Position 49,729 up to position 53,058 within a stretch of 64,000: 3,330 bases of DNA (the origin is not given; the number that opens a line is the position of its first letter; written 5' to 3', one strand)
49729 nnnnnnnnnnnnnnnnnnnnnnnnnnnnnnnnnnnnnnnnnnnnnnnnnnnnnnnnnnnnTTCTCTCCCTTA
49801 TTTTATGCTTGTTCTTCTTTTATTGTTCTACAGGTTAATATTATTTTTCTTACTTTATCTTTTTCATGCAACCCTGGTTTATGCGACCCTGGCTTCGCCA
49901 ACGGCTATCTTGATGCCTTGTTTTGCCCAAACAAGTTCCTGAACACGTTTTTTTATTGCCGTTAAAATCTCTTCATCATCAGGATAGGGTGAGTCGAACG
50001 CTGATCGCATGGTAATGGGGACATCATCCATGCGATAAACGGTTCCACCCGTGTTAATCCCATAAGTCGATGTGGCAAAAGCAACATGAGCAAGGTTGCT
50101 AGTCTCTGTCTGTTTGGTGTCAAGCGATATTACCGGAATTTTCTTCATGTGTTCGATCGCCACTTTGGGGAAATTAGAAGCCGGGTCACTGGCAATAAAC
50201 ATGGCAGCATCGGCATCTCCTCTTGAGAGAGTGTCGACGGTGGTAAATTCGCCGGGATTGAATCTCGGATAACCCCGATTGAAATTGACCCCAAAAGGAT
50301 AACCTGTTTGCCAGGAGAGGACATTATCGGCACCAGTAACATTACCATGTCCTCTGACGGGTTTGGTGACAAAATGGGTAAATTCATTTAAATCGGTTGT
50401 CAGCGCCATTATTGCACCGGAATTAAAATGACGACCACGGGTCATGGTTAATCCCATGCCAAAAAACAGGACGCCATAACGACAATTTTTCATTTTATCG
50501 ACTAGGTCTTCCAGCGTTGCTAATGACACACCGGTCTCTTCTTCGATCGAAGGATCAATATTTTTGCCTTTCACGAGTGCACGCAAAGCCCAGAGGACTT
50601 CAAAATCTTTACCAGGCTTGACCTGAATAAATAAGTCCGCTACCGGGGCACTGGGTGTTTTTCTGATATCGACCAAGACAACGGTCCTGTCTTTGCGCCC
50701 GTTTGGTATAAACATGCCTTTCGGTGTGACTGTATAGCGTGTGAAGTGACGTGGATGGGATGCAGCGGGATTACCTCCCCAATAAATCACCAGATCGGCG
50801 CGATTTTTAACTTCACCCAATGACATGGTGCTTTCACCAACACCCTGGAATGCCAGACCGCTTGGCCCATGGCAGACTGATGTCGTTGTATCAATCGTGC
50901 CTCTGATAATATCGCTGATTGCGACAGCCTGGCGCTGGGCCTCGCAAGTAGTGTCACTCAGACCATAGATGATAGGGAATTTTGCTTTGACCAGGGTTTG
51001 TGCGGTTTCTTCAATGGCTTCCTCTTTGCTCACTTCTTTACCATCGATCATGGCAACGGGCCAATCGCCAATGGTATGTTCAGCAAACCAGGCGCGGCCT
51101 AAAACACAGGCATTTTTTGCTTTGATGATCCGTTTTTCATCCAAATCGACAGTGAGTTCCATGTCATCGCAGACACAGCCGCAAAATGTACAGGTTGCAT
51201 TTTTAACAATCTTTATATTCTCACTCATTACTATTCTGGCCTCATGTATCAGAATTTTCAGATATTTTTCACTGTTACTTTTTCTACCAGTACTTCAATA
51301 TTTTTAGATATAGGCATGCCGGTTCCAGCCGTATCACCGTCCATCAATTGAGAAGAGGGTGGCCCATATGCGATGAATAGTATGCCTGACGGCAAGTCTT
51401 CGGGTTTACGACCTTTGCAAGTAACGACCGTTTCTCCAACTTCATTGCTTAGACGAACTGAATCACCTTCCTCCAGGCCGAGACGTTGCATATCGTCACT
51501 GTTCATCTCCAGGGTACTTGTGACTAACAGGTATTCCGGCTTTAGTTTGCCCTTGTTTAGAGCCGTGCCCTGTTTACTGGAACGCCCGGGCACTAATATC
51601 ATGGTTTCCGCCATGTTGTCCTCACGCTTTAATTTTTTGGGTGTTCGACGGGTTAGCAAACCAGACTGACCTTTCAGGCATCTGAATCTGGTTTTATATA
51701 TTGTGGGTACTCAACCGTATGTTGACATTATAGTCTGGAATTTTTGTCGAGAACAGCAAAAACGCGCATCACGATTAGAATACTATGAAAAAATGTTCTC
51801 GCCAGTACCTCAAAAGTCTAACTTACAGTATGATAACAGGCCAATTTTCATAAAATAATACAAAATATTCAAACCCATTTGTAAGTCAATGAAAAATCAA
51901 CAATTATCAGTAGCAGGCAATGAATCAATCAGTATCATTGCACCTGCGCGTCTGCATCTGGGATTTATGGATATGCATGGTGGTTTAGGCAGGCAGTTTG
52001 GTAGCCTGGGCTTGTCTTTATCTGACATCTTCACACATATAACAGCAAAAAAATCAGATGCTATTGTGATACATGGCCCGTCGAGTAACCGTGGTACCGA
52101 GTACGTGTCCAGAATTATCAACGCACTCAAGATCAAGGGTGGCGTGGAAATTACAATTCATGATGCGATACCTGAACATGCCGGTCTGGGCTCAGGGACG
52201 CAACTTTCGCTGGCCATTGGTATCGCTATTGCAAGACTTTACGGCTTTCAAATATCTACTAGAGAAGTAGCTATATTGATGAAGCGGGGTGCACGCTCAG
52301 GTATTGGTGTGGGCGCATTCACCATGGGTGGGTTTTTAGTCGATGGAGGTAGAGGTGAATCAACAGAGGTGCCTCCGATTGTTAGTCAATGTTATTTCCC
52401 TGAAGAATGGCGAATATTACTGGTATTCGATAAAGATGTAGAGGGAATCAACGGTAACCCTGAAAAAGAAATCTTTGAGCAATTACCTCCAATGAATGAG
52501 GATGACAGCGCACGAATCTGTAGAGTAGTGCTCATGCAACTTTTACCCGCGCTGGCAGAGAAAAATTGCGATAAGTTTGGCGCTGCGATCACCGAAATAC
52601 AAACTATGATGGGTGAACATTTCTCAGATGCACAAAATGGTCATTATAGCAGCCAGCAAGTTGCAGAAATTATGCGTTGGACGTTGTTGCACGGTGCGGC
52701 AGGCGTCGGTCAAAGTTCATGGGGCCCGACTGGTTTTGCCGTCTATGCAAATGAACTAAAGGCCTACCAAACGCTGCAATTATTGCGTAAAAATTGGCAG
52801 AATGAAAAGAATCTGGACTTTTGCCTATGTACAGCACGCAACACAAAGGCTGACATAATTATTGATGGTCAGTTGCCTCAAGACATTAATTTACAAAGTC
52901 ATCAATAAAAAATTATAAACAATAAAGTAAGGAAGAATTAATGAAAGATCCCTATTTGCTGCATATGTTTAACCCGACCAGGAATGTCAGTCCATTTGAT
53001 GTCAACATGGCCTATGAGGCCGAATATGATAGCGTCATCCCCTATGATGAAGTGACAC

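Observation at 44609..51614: A second, apparently redox-competent FwdDBA-Ftr-FwdC cluster coupled to a dedicated 7Fe ferredoxin and FprA-type ferredoxin:NADP(H) reductase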

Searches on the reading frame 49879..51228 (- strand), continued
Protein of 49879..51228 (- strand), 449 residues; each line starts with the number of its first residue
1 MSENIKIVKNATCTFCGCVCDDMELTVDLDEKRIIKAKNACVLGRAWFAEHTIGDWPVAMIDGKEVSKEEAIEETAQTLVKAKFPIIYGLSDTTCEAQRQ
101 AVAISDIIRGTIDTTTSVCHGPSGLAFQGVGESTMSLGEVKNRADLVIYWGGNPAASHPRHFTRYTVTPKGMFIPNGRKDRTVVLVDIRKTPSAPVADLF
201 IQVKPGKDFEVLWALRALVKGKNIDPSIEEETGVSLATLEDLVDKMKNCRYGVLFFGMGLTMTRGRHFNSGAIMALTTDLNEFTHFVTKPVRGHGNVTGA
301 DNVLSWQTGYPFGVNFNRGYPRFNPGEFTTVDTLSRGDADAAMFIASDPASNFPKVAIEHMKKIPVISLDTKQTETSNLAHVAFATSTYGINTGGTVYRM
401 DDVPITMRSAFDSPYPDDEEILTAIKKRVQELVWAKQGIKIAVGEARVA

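Call 60: list_cluster_members(proteins=[P0121, P0122, P0123, P0124, P0126, P0127, P0128, P0129, P0130, P0132])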
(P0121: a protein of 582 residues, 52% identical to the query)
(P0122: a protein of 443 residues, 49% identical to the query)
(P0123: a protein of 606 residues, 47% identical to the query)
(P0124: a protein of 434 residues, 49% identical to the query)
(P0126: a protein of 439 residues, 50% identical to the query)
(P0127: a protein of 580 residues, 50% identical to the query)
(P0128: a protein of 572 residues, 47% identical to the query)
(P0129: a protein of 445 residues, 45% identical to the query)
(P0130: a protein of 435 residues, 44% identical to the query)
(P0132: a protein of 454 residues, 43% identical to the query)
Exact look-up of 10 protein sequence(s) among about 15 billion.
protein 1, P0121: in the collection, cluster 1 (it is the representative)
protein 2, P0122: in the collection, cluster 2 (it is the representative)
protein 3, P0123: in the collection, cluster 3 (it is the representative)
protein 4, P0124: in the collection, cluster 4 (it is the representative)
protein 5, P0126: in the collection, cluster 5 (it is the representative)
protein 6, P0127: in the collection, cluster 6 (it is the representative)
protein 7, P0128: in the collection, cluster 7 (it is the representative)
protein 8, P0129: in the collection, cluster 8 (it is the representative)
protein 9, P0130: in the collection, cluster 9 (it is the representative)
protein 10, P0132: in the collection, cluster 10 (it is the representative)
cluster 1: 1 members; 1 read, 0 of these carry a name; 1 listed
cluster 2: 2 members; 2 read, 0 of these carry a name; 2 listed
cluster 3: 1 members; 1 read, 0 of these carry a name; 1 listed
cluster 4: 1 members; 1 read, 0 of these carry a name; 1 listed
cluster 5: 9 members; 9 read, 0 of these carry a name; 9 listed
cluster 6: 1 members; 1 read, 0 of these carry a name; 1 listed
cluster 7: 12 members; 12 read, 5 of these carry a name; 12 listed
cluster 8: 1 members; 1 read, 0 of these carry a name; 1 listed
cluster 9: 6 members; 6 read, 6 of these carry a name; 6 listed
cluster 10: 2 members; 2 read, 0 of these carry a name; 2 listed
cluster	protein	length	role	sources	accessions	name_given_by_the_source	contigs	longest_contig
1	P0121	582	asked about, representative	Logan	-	-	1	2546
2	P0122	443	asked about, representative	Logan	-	-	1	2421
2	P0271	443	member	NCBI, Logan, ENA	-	-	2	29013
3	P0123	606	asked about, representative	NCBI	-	-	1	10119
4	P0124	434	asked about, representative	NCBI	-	-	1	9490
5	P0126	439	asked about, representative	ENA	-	-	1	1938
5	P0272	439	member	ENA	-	-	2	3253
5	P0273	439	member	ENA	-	-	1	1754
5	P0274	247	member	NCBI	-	-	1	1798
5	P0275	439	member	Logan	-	-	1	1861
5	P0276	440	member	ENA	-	-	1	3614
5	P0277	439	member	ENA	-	-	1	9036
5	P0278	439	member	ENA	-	-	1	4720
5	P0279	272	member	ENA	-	-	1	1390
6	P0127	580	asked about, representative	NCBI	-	-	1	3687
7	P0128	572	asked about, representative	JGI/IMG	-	-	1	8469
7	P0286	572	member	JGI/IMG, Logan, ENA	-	-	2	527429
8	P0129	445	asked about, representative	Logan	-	-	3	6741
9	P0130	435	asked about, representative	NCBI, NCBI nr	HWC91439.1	MAG TPA: formylmethanofuran dehydrogenase subunit B [Pirellulales bacterium] | formylmethanofuran dehydrogenase subunit B [Pirellulales bacterium]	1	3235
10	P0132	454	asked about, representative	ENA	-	-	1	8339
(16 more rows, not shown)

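Call 72: find_encoding_contigs(protein=P0271, flank=8000, max_places=2)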
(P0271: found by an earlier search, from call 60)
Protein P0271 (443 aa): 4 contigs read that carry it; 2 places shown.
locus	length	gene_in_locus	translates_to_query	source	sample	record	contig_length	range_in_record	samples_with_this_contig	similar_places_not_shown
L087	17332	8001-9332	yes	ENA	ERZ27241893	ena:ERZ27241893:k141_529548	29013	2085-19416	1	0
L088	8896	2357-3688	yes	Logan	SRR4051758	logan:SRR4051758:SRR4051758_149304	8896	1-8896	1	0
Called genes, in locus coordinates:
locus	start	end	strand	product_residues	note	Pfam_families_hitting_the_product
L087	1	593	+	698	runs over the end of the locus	PF01926:MMR_HSR1, PF02421:FeoB_N, PF07670:Gate, PF07664:FeoB_C, PF07670:Gate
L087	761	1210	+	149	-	-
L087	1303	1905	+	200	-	PF07963:N_methyl (weak)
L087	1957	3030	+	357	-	PF00005:ABC_tran, PF13304:AAA_21 (faint), PF09383:NIL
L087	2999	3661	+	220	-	PF00528:BPD_transp_1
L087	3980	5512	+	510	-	PF09959:DUF2193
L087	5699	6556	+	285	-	PF09176:Mpt_N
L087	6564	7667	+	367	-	PF02655:ATP-grasp_3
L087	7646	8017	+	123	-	PF01568:Molydop_binding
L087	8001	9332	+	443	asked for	-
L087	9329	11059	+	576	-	PF07969:Amidohydro_3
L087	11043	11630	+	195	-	PF02441:Flavoprotein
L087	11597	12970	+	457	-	PF20123:DUF6513, PF00809:Pterin_bind, PF14251:PterinBD-DUF4346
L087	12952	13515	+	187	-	PF04289:DUF447_N, PF20766:DUF447_C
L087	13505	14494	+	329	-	PF00288:GHMP_kinases_N (weak), PF08544:GHMP_kinases_C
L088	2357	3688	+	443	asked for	-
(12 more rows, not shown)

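Call 73: find_encoding_contigs(protein=P0286, flank=8000, max_places=2)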
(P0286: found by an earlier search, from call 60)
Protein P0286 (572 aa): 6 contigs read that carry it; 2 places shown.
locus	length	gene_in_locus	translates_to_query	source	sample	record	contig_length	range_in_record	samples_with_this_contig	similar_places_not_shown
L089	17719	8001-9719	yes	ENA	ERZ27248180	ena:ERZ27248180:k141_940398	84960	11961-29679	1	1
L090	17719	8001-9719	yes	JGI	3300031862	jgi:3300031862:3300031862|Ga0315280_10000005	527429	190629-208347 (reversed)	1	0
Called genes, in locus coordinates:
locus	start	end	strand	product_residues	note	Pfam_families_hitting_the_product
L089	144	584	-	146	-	-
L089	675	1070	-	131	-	-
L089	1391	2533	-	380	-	PF00589:Phage_integrase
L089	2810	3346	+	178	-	PF00753:Lactamase_B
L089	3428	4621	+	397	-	PF04165:DUF401, PF13726:Na_H_antiport_2 (weak)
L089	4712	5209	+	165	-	PF00416:Ribosomal_S13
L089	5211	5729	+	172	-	PF00163:Ribosomal_S4 (weak), PF01479:S4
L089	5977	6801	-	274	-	PF03703:bPH_2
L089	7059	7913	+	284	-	PF01993:MTD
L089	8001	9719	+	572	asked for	PF01568:Molydop_binding, PF00384:Molybdopterin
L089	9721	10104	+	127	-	PF00037:Fer4, PF13237:Fer4_10 (weak), PF13183:Fer4_8 (weak), PF12838:Fer4_7, PF13187:Fer4_9, PF13534:Fer4_17 (weak), PF12837:Fer4_6 (weak), PF13237:Fer4_10 (weak), +7 more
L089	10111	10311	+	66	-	-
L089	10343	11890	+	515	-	PF07969:Amidohydro_3, PF01979:Amidohydro_1 (weak)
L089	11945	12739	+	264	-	PF01493:GXGXG (faint)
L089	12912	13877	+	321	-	PF02289:MCH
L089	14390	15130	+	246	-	PF10584:Proteasome_A_N, PF00227:Proteasome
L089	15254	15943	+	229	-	PF01172:SBDS_N, PF09377:SBDS_domain_II, PF20268:SBDS_C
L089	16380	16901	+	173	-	PF01135:PCMT (weak), PF08123:DOT1 (weak), PF00398:RrnaAD (faint), PF00891:Methyltransf_2 (weak), PF02353:CMAS, PF13847:Methyltransf_31, PF13649:Methyltransf_25, PF08241:Methyltransf_11 (weak)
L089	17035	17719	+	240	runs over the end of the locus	PF14382:ECR1_N (weak), PF22625:ECR1_N_2, PF00575:S1 (faint), PF21266:S1_RRP4, PF00013:KH_1, PF15985:KH_6 (weak)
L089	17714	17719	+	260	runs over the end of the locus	PF01138:RNase_PH, PF03725:RNase_PH_C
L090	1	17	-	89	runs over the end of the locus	-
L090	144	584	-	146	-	-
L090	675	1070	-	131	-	-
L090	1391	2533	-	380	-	PF00589:Phage_integrase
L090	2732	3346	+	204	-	PF00753:Lactamase_B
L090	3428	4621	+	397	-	PF04165:DUF401, PF13726:Na_H_antiport_2 (weak)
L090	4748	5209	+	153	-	PF00416:Ribosomal_S13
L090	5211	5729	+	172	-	PF00163:Ribosomal_S4 (weak), PF01479:S4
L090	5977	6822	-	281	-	PF03703:bPH_2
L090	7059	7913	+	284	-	PF01993:MTD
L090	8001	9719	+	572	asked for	PF01568:Molydop_binding, PF00384:Molybdopterin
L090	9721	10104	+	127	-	PF00037:Fer4, PF13237:Fer4_10 (weak), PF13183:Fer4_8 (weak), PF12838:Fer4_7, PF13187:Fer4_9, PF13534:Fer4_17 (weak), PF12837:Fer4_6 (weak), PF13237:Fer4_10 (weak), +7 more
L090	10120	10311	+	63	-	-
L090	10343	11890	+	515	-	PF07969:Amidohydro_3, PF01979:Amidohydro_1 (weak)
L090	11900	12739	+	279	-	PF01493:GXGXG (faint)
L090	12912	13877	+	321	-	PF02289:MCH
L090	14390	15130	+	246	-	PF10584:Proteasome_A_N, PF00227:Proteasome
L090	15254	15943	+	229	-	PF01172:SBDS_N, PF09377:SBDS_domain_II, PF20268:SBDS_C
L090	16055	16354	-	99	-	-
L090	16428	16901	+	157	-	PF01135:PCMT (weak), PF08123:DOT1 (weak), PF00398:RrnaAD (weak), PF00891:Methyltransf_2 (weak), PF02353:CMAS, PF13847:Methyltransf_31, PF08241:Methyltransf_11 (weak), PF13649:Methyltransf_25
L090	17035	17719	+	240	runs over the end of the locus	PF14382:ECR1_N (weak), PF22625:ECR1_N_2, PF00575:S1 (faint), PF21266:S1_RRP4, PF00013:KH_1, PF15985:KH_6 (weak)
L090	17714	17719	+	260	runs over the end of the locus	PF01138:RNase_PH, PF03725:RNase_PH_C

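Call 74: find_encoding_contigs(protein=P0277, flank=7000, max_places=1)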
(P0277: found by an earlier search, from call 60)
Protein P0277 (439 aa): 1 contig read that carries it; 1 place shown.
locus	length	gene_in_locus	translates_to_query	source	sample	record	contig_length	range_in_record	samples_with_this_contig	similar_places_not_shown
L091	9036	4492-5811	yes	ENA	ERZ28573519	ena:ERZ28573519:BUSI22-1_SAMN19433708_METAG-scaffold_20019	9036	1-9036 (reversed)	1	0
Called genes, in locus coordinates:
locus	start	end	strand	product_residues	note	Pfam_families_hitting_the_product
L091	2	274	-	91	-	?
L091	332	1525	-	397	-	PF03781:FGE-sulfatase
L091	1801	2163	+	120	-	PF01052:FliMN_C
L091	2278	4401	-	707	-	PF05448:AXE1 (weak), PF00561:Abhydrolase_1 (faint), PF00326:Peptidase_S9 (faint)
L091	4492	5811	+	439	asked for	-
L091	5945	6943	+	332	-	PF04055:Radical_SAM, PF13353:Fer4_12 (weak), PF06463:Mob_synth_C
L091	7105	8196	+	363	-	PF00266:Aminotran_5, PF01212:Beta_elim_lyase, PF01041:DegT_DnrJ_EryC1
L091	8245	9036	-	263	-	?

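Call 75: find_encoding_contigs(protein=P0137, flank=7000, max_places=1)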
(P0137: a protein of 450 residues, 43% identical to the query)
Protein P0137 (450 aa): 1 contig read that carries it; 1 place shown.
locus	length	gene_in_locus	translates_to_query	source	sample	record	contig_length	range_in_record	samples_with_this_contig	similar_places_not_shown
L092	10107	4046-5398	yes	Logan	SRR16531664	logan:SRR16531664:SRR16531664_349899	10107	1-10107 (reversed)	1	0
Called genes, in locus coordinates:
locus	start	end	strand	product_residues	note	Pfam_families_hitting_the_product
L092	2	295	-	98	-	?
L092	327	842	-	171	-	PF22381:Staph_reg_Sar_Rot (faint), PF01047:MarR, PF12802:MarR_2, PF13463:HTH_27 (faint)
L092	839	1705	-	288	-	PF23023:Anti-Pycsar_Apyc1 (weak), PF00753:Lactamase_B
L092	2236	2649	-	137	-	-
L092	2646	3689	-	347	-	-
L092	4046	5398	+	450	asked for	-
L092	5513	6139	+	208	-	PF08534:Redoxin, PF00578:AhpC-TSA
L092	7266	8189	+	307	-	PF07963:N_methyl, PF07596:SBP_bac_10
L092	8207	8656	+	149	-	-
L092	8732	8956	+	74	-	-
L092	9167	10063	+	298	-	PF00036:EF-hand_1 (faint), PF13202:EF-hand_5 (faint)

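Call 76: find_encoding_contigs(protein=P0145, flank=7000, max_places=1)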
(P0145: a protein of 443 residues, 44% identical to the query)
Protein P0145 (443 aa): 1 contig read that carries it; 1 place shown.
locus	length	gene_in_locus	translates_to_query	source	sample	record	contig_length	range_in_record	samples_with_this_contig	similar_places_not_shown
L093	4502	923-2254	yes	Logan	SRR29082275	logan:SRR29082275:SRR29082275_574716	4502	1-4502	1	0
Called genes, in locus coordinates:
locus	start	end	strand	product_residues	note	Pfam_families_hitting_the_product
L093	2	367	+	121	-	?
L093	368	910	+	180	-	PF01568:Molydop_binding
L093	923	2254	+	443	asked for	PF00384:Molybdopterin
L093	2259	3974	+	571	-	PF01979:Amidohydro_1 (faint), PF07969:Amidohydro_3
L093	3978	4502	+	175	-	?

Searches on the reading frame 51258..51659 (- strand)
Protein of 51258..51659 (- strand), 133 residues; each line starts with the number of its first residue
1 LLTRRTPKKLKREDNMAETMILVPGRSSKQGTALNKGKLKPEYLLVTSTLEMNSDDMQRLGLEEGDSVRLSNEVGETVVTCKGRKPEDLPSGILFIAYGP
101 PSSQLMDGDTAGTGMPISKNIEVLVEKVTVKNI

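Call 4: search_protein_families(library=pfam, proteins=[window:51258-51659:-])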
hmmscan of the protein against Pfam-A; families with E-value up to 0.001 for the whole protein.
window:51258-51659:- (133 aa): 1 family
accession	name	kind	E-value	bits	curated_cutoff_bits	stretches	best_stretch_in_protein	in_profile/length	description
PF01568.27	Molydop_binding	-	3.2e-09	37.3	26.8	1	21-108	2-83/110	Molydopterin dinucleotide binding domain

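Call 7: search_protein_families(library=ncbifam, proteins=[window:51258-51659:-])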
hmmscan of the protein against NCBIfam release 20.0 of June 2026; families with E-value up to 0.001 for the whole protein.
window:51258-51659:- (133 aa): 3 families
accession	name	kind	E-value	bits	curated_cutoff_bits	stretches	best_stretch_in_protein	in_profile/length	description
NF042908.1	FMD_DH_FwdD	exception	1.8e-20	73.4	175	1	20-128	3-111/129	tungsten-dependent formylmethanofuran dehydrogenase subunit FwdD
TIGR02693.1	arsenite_ox_L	equivalog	0.00029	19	359.05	1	48-81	725-758/806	arsenate reductase (azurin) large subunit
TIGR01706.1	NAPA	equivalog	0.00038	18.9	930.55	1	49-123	747-820/830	periplasmic nitrate reductase subunit alpha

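Call 24: search_solved_structures(query=window:51258-51614:-, show_alignments=2, max_evalue=0.01)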
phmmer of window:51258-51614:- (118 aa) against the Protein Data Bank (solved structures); distinct sequences matched with E-value up to 0.01: 5.
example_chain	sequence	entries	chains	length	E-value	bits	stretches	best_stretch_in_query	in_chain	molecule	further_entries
2ki8_A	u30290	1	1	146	5.9e-18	68.3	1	7-115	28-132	Tungsten formylmethanofuran dehydrogenase, subunit D (FwdD-2)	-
8rja_D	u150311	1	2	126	5.2e-14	55.6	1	5-111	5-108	Formylmethanofuran dehydrogenase subunit D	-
5t5i_D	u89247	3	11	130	1.3e-13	54.3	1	5-109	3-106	Tungsten formylmethanofuran dehydrogenase subunit fwdD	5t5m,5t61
9sfi_S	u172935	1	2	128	1.8e-12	50.7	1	6-113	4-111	Formylmethanofuran dehydrogenase subunit D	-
7bkb_J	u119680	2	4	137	3.7e-10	43.3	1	3-114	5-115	Formylmethanofuran dehydrogenase, subunit D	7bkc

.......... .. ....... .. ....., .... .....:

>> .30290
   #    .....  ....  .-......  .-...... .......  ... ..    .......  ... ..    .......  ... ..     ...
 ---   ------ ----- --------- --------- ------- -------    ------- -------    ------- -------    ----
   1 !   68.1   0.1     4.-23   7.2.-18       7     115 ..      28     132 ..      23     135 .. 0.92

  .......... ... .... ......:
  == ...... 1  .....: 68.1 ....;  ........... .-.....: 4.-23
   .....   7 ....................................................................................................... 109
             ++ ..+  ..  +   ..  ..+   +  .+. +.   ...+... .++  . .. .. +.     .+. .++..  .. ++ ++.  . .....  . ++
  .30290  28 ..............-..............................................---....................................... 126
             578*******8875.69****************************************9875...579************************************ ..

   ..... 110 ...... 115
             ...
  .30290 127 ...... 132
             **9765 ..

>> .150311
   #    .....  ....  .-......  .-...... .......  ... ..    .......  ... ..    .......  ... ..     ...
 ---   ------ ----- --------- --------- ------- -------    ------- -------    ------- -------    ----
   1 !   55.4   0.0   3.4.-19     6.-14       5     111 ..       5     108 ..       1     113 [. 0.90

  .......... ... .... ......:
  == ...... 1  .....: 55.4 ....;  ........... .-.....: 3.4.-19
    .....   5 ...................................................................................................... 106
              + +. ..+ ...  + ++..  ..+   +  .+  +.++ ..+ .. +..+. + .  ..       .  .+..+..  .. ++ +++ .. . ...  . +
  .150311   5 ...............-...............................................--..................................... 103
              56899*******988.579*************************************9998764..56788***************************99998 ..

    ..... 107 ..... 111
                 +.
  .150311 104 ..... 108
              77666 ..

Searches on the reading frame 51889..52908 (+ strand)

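Call 5: search_protein_families(library=pfam, proteins=[window:51889-52908:+])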
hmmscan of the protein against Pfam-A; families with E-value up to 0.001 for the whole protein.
window:51889-52908:+ (339 aa): 3 families
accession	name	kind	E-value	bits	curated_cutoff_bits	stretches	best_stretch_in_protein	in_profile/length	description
PF00288.32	GHMP_kinases_N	-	1.5e-12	48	22.3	1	72-148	2-87/87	GHMP kinases N terminal domain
PF08544.19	GHMP_kinases_C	-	6e-06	27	21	1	219-303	2-83/85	GHMP kinases C terminal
PF22700.2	MVD-like_N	-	7.7e-05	22.8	27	1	39-137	25-134/157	Diphosphomevalonate decarboxylase-like N-terminal domain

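Call 67: search_protein_families(library=ncbifam, proteins=[window:51889-52908:+], max_evalue=1e-10)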
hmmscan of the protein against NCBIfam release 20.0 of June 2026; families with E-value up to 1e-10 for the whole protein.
window:51889-52908:+ (339 aa): 2 families
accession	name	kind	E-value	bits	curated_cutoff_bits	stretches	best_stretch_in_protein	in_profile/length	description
NF040726.1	BetaRFA-P_synth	equivalog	9.6e-62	209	328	1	15-292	2-297/327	beta-ribofuranosylaminobenzene 5'-phosphate synthase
TIGR00144.1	beta_RFAP_syn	subfamily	2.8e-51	174.6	113.5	1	16-289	3-290/325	beta-ribofuranosylaminobenzene 5'-phosphate synthase family protein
